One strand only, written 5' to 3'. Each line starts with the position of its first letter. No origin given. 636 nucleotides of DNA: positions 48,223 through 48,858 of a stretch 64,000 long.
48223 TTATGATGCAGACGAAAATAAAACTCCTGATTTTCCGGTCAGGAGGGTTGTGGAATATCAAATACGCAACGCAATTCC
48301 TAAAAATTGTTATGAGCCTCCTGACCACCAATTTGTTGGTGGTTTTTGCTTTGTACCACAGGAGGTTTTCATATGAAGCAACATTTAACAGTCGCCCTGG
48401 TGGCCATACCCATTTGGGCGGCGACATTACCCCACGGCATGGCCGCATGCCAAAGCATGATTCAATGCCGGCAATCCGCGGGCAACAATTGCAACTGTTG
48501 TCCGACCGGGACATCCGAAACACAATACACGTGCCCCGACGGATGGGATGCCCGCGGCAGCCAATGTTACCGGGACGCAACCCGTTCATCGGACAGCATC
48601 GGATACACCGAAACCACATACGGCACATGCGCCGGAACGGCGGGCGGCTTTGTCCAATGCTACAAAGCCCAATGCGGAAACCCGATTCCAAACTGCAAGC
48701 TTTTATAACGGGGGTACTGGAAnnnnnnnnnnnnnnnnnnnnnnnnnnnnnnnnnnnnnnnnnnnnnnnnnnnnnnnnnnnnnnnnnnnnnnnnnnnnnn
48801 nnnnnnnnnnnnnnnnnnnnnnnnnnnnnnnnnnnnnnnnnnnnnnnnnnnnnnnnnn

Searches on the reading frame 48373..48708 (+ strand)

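Call 28: search_protein_families(library=pfam, proteins=[window:48373-48708:+], max_evalue=0.1)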
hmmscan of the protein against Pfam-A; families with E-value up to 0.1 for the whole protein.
window:48373-48708:+ (111 aa): 2 families
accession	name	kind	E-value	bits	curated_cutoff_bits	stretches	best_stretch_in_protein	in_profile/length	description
PF01374.23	Glyco_hydro_46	-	0.017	15.2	27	0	66-90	17-41/210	Glycosyl hydrolase family 46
PF19052.5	BRINP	-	0.1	11.6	27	0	18-76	109-167/448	BMP/retinoic acid-inducible neural-specific protein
